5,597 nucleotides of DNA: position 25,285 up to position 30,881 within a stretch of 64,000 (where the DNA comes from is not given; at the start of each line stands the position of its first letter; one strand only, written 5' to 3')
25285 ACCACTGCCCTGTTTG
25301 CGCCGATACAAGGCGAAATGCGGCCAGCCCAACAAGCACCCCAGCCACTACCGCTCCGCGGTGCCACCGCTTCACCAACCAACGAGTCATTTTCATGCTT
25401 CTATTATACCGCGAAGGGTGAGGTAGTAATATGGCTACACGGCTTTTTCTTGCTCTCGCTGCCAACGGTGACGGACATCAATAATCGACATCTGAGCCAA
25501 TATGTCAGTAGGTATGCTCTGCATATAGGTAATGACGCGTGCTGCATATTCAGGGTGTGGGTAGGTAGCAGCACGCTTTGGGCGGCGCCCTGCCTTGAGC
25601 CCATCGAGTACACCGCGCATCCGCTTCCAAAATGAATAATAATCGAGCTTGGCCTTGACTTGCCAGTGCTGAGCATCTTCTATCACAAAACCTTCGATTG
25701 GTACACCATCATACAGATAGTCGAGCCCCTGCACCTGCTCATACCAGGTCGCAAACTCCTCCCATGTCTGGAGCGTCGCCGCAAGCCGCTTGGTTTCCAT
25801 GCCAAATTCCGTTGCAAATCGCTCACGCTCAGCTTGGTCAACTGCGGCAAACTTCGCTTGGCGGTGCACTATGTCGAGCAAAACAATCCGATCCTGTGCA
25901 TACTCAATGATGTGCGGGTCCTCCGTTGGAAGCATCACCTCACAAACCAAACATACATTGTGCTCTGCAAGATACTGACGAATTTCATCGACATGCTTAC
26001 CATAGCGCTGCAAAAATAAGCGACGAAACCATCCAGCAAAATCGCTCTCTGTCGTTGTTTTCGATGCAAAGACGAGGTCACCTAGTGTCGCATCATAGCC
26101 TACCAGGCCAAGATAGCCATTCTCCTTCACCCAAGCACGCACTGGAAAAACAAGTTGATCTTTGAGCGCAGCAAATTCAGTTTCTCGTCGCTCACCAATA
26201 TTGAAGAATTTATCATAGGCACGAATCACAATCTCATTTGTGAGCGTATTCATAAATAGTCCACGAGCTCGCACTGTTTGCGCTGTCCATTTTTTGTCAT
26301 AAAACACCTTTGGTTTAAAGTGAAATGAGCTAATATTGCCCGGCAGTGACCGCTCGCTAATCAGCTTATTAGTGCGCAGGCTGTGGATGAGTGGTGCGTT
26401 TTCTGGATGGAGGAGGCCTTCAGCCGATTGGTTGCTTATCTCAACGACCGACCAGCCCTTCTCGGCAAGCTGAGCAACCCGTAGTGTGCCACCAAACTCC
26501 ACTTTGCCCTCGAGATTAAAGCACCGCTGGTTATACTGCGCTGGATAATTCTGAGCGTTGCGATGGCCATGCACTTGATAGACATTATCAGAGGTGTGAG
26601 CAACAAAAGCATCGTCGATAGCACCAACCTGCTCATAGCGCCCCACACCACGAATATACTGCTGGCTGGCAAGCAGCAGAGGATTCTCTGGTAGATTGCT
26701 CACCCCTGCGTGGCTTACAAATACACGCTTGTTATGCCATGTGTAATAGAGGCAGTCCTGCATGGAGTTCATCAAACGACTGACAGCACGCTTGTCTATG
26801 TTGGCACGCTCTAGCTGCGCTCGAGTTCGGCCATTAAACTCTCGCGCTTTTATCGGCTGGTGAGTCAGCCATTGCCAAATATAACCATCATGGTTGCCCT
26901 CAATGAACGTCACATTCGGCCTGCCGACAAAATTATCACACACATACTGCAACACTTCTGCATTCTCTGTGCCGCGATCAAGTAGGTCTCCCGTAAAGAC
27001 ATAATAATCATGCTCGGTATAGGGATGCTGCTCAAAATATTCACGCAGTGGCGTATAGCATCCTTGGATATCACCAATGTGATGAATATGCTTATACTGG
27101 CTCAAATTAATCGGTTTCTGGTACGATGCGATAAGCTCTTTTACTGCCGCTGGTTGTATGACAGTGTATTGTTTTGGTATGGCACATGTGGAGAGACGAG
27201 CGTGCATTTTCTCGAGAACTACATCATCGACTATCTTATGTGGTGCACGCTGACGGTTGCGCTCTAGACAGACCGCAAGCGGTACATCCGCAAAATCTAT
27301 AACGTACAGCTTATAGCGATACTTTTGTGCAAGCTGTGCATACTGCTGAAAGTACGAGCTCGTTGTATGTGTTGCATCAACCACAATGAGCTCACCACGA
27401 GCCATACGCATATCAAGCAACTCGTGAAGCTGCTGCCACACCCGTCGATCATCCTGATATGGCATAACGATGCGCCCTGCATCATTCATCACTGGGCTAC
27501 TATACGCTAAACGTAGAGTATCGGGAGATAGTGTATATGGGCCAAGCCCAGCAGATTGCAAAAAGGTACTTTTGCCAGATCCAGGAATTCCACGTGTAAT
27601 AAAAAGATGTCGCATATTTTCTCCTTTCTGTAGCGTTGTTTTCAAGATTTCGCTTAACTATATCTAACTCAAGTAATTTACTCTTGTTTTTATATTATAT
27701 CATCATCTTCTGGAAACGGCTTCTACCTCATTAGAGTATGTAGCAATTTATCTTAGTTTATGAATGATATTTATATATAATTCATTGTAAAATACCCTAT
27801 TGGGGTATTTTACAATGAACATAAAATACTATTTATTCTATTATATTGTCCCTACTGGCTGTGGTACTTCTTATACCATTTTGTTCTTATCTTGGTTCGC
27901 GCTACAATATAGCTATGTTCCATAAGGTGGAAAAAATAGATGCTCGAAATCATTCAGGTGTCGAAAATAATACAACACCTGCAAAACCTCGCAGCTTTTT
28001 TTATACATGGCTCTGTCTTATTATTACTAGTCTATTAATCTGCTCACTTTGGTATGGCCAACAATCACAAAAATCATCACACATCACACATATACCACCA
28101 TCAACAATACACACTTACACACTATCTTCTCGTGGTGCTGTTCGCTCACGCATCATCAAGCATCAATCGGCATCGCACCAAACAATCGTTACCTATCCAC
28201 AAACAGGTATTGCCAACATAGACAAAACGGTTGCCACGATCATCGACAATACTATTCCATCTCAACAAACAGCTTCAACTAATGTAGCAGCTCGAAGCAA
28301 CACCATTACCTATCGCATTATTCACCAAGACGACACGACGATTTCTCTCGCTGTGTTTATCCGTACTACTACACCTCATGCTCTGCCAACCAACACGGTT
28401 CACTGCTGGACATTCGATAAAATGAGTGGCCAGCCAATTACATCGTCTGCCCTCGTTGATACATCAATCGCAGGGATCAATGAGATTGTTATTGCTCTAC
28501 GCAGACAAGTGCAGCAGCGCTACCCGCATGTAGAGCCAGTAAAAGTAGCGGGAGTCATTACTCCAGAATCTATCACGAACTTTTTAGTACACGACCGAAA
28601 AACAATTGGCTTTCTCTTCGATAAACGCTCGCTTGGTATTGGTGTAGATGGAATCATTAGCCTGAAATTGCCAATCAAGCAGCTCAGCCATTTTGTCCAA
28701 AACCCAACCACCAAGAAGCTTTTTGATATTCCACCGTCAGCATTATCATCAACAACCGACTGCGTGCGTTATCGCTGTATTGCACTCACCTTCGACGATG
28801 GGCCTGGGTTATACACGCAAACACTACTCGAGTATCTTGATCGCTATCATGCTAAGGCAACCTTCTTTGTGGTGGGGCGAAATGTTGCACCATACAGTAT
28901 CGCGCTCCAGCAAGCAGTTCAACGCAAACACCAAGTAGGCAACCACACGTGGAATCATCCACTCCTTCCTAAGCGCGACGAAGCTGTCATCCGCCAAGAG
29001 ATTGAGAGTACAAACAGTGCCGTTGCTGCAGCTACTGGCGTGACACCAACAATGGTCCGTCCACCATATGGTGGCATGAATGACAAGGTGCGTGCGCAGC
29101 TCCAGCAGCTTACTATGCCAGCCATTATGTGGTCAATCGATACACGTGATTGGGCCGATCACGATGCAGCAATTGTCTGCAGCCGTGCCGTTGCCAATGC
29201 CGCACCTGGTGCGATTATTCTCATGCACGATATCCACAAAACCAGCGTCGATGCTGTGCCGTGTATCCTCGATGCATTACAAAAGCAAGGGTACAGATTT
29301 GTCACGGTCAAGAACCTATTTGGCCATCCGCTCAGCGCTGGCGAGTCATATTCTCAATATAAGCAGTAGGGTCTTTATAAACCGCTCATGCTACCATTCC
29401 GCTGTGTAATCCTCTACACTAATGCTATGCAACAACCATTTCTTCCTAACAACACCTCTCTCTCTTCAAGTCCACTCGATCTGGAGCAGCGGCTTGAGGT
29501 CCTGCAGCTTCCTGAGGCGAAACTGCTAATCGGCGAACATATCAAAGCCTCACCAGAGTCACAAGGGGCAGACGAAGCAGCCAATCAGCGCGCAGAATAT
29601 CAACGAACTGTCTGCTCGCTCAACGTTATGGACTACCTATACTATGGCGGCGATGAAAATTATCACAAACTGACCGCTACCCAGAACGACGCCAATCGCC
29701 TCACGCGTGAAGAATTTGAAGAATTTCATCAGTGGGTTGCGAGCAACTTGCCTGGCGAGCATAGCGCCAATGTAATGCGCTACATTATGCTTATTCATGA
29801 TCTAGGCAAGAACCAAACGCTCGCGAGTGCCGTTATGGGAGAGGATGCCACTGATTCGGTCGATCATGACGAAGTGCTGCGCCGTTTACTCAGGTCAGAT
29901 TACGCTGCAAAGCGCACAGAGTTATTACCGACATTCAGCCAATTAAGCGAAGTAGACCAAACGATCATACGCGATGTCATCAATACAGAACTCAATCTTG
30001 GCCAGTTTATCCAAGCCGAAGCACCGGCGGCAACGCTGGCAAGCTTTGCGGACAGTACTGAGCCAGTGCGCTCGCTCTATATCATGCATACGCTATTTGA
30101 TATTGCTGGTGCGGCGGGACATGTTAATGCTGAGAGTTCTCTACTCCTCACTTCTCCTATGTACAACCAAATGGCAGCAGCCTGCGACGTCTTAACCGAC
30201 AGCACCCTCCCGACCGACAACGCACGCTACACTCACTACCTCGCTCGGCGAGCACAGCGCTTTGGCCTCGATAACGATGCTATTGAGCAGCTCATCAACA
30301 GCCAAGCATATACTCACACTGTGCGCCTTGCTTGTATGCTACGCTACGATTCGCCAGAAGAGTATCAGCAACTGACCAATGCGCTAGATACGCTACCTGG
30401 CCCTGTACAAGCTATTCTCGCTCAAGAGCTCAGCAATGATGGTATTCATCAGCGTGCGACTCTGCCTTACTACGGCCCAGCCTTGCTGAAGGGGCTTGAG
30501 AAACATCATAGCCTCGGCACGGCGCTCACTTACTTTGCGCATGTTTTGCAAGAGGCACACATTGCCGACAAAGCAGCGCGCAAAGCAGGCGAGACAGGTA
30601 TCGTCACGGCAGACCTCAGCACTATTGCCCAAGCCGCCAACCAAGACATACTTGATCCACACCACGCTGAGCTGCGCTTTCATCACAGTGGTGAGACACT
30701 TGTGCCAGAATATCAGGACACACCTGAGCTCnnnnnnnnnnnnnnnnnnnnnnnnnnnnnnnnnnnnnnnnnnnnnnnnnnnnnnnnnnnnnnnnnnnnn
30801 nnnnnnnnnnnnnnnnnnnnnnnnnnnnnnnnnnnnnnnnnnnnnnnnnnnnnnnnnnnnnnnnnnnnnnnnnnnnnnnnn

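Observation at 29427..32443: Uncharacterised gene pair: a 733-aa HD-like + DUF1152-like fusion protein followed by an EEP-family phosphodiesterase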

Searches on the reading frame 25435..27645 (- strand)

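Call 3: search_protein_families(library=pfam, proteins=[window:25435-27645:-], max_evalue=1)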
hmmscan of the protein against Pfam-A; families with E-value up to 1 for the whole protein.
window:25435-27645:- (736 aa): 5 families
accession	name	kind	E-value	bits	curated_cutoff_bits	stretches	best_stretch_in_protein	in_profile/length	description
PF09511.15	RNA_lig_T4_1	-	2.5e-40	139.2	28.3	1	460-670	2-227/227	RNA ligase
PF13671.12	AAA_33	-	9.8e-22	78.2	27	1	14-151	1-140/143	AAA domain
PF00149.33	Metallophos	-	1.2e-12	49.1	21.5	1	186-363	2-157/191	Calcineurin-like phosphoesterase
PF08433.16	KTI12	-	0.0044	17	22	1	14-150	3-136/271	Chromatin associated protein KTI12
PF13238.12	AAA_18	-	0.22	12.4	29.4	0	19-95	5-83/128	AAA domain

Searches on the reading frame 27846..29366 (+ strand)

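Call 3: search_protein_families(library=pfam, proteins=[window:27846-29366:+], max_evalue=1)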
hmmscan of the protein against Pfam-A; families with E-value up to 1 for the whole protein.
window:27846-29366:+ (507 aa): 4 families
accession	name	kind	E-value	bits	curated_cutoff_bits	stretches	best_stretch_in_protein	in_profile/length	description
PF01522.26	Polysacc_deac_1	-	1.7e-35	122.1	23.1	1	308-425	5-122/124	Polysaccharide deacetylase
PF10096.14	DUF2334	-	0.013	15.5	26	0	325-377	19-83/203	Uncharacterized protein conserved in bacteria (DUF2334)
PF04748.18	Polysacc_deac_2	-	0.036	13.6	27.5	1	441-491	162-211/212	Divergent polysaccharide deacetylase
PF23224.1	zf-C2H2_2nd_ZNF462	-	0.074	13.1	25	1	100-113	15-28/30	Zinc finger protein 462, second C2H2 zinc finger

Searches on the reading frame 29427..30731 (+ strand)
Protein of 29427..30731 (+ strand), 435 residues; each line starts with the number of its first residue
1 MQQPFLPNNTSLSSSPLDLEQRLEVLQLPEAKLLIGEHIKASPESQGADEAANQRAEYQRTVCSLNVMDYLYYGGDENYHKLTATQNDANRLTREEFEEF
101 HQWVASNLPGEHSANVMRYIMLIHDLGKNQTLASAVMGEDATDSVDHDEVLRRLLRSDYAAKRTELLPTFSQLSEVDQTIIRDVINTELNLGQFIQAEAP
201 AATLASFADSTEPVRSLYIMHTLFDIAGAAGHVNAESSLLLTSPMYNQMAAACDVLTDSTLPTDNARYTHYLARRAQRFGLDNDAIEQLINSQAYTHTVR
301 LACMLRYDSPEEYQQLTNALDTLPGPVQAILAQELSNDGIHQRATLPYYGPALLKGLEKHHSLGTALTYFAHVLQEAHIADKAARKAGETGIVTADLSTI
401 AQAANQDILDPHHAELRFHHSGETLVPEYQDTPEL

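Call 29: search_solved_structures(query=A3, max_evalue=10, show_alignments=2)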
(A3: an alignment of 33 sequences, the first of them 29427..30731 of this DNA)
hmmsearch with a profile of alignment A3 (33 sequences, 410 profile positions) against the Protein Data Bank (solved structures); distinct sequences matched with E-value up to 10: 5.
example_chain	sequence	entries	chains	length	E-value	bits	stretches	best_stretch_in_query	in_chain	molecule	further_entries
5o60_F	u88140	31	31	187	0.26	13.3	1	147-208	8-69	50S ribosomal protein L5 | Large ribosomal subunit protein uL5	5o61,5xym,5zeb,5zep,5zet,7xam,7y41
6dzp_F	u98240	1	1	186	0.27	13.2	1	147-208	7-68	50S ribosomal protein L5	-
6dzi_F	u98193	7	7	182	0.31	13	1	148-208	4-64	50S ribosomal protein L5 | Large ribosomal subunit protein uL5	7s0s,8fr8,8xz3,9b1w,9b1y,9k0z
8wql_QD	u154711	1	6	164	0.58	12.1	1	55-108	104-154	PsbQ protein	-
3per_A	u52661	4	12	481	2.4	10.1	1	56-142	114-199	Benzoyl-CoA oxygenase component B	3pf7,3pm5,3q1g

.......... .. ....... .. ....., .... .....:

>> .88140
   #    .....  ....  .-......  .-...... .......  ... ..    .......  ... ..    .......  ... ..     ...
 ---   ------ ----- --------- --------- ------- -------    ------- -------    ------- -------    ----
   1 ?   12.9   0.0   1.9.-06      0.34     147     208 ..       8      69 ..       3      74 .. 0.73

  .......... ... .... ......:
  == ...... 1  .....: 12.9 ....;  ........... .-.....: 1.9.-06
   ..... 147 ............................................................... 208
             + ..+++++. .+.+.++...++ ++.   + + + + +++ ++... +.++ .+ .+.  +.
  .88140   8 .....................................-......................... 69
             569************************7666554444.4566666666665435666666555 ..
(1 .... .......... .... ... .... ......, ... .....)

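Call 41: find_homologous_proteins(query=A3, max_evalue=0.001)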
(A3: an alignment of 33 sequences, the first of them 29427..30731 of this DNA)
Query A3 (33 sequences) (435 aa, profile of the alignment): 42 proteins with E <= 0.001 among 8000 candidates.
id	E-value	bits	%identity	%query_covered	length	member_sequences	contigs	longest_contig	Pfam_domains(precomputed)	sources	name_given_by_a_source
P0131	2.2e-153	529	30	93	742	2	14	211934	PF20717.3,PF06626.18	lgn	-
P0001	2.0e-131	457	94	100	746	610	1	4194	PF20717.3,PF06626.18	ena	-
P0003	7.9e-131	455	93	100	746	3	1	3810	PF20717.3,PF06626.18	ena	-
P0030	8.0e-131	455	46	94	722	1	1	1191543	PF20717.3,PF06626.18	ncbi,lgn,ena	-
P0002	1.3e-130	454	93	100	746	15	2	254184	PF20717.3,PF06626.18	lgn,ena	-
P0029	6.4e-128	445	47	93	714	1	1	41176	PF20717.3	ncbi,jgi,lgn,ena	-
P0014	2.5e-127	443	60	97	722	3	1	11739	PF20717.3,PF06626.18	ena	-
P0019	9.6e-126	438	52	94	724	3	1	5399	PF20717.3,PF06626.18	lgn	-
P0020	4.1e-125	436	51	94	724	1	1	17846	PF20717.3,PF06626.18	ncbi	-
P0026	4.8e-124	432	49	93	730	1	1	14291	PF20717.3,PF06626.18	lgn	-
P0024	7.0e-124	432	48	95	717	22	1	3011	PF20717.3,PF06626.18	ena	-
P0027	7.3e-124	432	48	99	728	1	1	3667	PF20717.3,PF06626.18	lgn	-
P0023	2.8e-123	430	52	93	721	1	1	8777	PF20717.3,PF06626.18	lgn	-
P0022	8.1e-123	428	52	94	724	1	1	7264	PF20717.3,PF06626.18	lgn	-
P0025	2.9e-122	427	46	100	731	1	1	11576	PF20717.3,PF06626.18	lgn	-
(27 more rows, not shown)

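Call 45: predict_structure(alignment_id=A5)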
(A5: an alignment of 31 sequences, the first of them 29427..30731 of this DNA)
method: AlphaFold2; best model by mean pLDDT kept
length: 435 residues; sequences in the alignment: 31
mean_pLDDT: 93.3   pTM: 0.90
mean pLDDT of the five models: 93.3, 93.0, 91.9, 91.9, 91.6
residues with pLDDT >= 90: 379; 70-90: 36; 50-70: 11; < 50: 9
segments of 3 or more residues with pLDDT < 50: 1-9
pLDDT, mean of each block of 10 residues (from residue 1): 42 80 96 91 74 91 98 98 97 98 97 98 95 89 82 96 96 97 96 96 92 96 97 96 97 95 96 97 96 94 97 98 98 97 97 97 98 98 97 96 95 95 94 70
secondary structure, 60 per line:
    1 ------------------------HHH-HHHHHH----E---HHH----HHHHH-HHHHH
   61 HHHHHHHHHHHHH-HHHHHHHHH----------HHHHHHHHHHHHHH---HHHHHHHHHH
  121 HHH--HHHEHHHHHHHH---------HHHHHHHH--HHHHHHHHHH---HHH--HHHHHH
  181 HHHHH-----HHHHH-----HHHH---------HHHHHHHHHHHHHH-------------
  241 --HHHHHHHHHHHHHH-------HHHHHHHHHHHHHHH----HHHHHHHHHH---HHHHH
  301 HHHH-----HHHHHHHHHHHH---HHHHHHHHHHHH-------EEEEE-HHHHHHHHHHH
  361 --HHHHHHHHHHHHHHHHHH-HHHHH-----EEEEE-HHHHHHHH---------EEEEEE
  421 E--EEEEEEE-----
elements in order: H29-34 H50-54 H56-73 H75-83 H94-107 H111-123 H130-137 H147-154 H157-166 H175-185 H191-195 H201-204 H214-227 H243-256 H264-278 H283-292 H296-304 H310-321 H325-336 E344-348 H350-360 H363-380 H382-386 E392-396 H398-405 E415-421 E424-430
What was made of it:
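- On HD-domain superfamily: The N-domain model has pLDDT 93 (call 45).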

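Call 48: fold_search(model_id=the predicted structure, library=pdb)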
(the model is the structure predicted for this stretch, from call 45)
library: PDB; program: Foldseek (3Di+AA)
matches with E <= 10: 110; with E <= 0.001: 0
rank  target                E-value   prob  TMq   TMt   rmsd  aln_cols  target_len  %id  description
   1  7ail                  8.2e-01  0.05  0.10  0.12  20.2       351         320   12  Ribonucleotide Reductase R2m protein from Aquifex aeolicus (released 2021-10-06)
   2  3v93_A                1.0e+00  0.12  0.18  0.22  15.8       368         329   10  unliganded structure of TcrPDEC1 catalytic domain (released 2012-02-22)
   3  7udl_A                1.2e+00  0.12  0.16  0.21  17.8       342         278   13  Crystal structure of designed helical repeat protein RPB_PLP1_R6 bound to PLPx6 peptide (released 2023-03-22)
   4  7aik                  1.3e+00  0.03  0.10  0.11  20.1       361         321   12  Ribonucleotide Reductase R2 protein from Aquifex aeolicus (released 2021-11-03)
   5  3v94_A                1.4e+00  0.12  0.21  0.25  16.8       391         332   11  TcrPDEC1 catalytic domain in complex with inhibitor wyq16 (released 2012-02-22)
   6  2dqb_C                1.7e+00  0.05  0.14  0.16  19.9       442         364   13  Crystal structure of dNTP triphosphohydrolase from Thermus thermophilus HB8, which is homologous to dGTP triphosphohyd (released 2007-01-23)
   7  3v94_H                1.8e+00  0.09  0.15  0.19  15.3       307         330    9  TcrPDEC1 catalytic domain in complex with inhibitor wyq16 (released 2012-02-22)
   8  4knf_E                1.8e+00  0.06  0.12  0.17  18.8       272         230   10  Crystal structure of a blue-light absorbing proteorhodopsin double-mutant D97N/Q105L from HOT75 (released 2013-06-05)
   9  3wfp_B                1.8e+00  0.33  0.23  0.22  12.4       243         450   12  tRNA processing enzyme (apo form 2) (released 2014-01-01)
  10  3uca_B                1.8e+00  0.05  0.14  0.17  16.6       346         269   14  Crystal structure of isoprenoid synthase (target EFI-501974) from clostridium perfringens (released 2011-11-16)
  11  3v94_C                2.4e+00  0.07  0.17  0.21  18.1       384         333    9  TcrPDEC1 catalytic domain in complex with inhibitor wyq16 (released 2012-02-22)
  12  8v2d_J                2.6e+00  0.06  0.15  0.18  20.1       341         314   14  Computational Designed Nanocage O43_129 (released 2024-03-13)
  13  9g83_N                2.7e+00  0.03  0.13  0.13  20.7       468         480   12  Respiratory supercomplex CI1-CIII2-CIV2-(cbb3)1 from alphaproteobacterium (released 2026-02-04)
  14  9dd3_A                2.8e+00  0.05  0.13  0.17  15.6       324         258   10  Crystal Structure of Designed allosteric facilitated dissociation switch AS5 in complex state HE (released 2025-08-20)
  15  8xvl_R                2.8e+00  0.02  0.10  0.11  25.0       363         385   13  Cryo-EM structure of ETAR bound with Zibotentan (released 2024-08-28)
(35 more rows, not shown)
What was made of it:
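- Closest known: HD-domain metal-dependent phosphohydrolases and oxygenases. Same: The weak Foldseek hits include PDEases, a dNTPase and RelA (call 48).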

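Call 73: search_solved_structures(query=A9, max_evalue=10, show_alignments=3)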
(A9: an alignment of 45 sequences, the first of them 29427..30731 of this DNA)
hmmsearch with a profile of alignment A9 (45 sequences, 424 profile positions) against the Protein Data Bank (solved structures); distinct sequences matched with E-value up to 10: 7.
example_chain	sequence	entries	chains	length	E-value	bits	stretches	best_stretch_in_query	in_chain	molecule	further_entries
8wql_QD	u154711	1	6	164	0.073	15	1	81-125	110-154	PsbQ protein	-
5o60_F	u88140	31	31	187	0.58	12.1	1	165-227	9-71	50S ribosomal protein L5 | Large ribosomal subunit protein uL5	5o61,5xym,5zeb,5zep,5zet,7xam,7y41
6dzp_F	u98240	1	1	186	0.59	12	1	165-227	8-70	50S ribosomal protein L5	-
6dzi_F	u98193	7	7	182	0.66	11.9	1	165-227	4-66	50S ribosomal protein L5 | Large ribosomal subunit protein uL5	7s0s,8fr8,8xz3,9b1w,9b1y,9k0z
1xiu_A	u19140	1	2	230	0.66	11.9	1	47-109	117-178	RXR-like protein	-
9b78_A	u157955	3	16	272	1.1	11.2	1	131-183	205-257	Type III pantothenate kinase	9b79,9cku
5ulb_A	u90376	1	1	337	1.5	10.7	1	66-101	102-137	Putative sugar ABC transporter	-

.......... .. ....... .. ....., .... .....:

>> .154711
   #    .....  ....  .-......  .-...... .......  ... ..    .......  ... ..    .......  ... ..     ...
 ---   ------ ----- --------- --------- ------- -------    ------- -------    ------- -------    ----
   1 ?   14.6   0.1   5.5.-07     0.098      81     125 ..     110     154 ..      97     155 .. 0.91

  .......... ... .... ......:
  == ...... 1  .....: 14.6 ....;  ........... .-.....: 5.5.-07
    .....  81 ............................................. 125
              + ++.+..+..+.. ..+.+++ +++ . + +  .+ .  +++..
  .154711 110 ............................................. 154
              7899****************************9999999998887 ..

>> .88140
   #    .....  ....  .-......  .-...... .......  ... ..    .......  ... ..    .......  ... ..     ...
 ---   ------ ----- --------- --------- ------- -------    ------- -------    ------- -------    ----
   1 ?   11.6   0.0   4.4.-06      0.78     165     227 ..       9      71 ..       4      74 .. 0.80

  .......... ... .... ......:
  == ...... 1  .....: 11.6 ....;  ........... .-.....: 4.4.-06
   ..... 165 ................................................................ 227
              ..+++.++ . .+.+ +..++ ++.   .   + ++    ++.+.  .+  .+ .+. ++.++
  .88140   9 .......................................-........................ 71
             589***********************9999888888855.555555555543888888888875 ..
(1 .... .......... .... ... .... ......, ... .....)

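Call 85: find_encoding_contigs(protein=P0131, flank=5000, max_places=3)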
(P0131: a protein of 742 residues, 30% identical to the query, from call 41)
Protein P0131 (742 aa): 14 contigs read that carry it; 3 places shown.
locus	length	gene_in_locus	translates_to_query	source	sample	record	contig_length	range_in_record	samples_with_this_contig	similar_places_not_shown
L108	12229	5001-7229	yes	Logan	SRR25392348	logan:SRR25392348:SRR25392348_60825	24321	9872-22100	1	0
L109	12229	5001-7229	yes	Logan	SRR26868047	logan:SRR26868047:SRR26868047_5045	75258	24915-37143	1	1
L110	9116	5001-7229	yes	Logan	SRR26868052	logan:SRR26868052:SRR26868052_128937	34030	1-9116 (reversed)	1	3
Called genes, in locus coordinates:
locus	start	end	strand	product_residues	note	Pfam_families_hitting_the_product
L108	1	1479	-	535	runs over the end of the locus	PF16949:ABC_tran_2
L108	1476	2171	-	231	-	PF00005:ABC_tran, PF13304:AAA_21 (faint)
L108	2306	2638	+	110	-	PF01541:GIY-YIG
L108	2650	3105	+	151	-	PF13302:Acetyltransf_3 (weak), PF00583:Acetyltransf_1, PF13673:Acetyltransf_10, PF13508:Acetyltransf_7, PF08445:FR47 (weak)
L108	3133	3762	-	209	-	-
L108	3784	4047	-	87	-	-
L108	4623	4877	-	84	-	-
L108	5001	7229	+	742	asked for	PF20717:DUF6829, PF06626:DUF1152 (weak)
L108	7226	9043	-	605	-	PF00122:E1-E2_ATPase, PF00702:Hydrolase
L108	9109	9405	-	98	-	-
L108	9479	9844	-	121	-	PF08818:DUF1801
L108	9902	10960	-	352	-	PF05448:AXE1 (faint), PF01738:DLH (faint), PF02129:Peptidase_S15, PF00561:Abhydrolase_1, PF12146:Hydrolase_4, PF12697:Abhydrolase_6, PF00326:Peptidase_S9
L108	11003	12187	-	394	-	PF07995:GSDH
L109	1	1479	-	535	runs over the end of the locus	PF16949:ABC_tran_2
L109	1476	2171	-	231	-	PF00005:ABC_tran, PF13304:AAA_21 (faint)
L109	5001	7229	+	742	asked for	PF20717:DUF6829, PF06626:DUF1152 (weak)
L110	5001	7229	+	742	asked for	PF20717:DUF6829, PF06626:DUF1152 (weak)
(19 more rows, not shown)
